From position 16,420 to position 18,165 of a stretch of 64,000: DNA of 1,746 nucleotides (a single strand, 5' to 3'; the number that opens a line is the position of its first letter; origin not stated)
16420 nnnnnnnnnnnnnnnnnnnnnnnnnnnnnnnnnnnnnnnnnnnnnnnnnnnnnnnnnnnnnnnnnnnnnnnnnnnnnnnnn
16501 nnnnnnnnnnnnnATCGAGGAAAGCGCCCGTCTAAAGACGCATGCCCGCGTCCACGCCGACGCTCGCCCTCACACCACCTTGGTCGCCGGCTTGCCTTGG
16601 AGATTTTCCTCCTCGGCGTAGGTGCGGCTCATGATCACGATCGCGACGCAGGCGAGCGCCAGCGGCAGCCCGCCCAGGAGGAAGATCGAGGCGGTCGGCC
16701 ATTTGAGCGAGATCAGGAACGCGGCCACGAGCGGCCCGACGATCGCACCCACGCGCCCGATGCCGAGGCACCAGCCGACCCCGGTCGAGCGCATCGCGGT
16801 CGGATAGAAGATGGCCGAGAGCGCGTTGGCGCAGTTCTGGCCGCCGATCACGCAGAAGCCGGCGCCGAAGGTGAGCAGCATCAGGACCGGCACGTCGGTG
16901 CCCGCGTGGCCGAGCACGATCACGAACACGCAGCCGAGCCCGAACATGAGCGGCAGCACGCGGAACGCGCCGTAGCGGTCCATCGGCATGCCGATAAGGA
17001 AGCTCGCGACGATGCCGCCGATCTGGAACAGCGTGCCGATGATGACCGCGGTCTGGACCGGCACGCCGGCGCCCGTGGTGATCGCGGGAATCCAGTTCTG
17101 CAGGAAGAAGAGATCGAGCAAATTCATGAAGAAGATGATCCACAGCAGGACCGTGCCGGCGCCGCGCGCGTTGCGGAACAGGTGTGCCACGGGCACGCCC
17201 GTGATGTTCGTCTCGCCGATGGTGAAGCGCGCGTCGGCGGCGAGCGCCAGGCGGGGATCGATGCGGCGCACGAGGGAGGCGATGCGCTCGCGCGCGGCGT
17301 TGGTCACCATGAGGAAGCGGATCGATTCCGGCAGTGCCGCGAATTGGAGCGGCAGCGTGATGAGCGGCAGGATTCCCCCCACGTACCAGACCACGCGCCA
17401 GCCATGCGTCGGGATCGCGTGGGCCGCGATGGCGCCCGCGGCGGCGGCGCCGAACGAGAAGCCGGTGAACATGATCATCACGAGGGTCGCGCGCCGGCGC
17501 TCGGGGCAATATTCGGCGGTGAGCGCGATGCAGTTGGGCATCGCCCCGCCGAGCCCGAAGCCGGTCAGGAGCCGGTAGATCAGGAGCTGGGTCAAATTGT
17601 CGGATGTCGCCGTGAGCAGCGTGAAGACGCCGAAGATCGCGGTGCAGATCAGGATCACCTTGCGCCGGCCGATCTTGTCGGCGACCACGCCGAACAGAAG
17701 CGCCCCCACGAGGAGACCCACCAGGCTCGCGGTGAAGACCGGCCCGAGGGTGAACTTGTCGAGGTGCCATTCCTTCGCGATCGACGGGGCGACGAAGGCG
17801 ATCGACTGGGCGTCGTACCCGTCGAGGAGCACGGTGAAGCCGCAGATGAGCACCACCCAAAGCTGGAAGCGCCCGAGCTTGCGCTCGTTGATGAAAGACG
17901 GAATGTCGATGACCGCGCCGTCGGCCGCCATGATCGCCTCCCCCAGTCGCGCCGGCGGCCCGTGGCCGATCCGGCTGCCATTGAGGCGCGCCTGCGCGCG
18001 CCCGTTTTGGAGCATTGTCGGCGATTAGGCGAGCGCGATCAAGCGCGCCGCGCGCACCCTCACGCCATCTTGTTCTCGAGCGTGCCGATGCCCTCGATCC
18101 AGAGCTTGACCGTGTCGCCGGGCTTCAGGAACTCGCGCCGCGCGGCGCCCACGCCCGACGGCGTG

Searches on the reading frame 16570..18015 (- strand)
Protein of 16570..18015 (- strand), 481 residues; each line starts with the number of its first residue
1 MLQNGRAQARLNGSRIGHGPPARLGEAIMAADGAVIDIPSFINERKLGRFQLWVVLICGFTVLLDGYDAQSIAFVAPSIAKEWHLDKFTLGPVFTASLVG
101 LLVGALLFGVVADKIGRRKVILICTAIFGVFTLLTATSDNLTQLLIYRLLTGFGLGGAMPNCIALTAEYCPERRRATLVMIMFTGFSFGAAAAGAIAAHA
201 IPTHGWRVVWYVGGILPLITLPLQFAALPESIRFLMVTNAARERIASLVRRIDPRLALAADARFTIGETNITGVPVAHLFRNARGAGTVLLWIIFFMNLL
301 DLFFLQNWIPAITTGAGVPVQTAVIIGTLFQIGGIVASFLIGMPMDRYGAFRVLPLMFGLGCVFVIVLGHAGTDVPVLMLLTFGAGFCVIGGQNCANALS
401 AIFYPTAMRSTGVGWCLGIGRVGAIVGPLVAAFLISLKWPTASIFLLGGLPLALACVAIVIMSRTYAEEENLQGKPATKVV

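Call 40: search_protein_families(library=pfam, max_evalue=0.00001, proteins=[window:16570-18015:-])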
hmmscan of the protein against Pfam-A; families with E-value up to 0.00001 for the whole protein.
window:16570-18015:- (481 aa): 3 families
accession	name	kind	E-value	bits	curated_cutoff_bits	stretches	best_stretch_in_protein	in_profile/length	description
PF07690.21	MFS_1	-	3e-46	158.4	33.4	2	60-325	3-243/347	Major Facilitator Superfamily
PF00083.30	Sugar_tr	-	1.8e-22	80.3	22.3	1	64-450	11-425/452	Sugar (and other) transporter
PF06779.20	MFS_4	-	5.5e-10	39.6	26.3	1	74-231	14-174/364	Uncharacterised MFS-type transporter YbfB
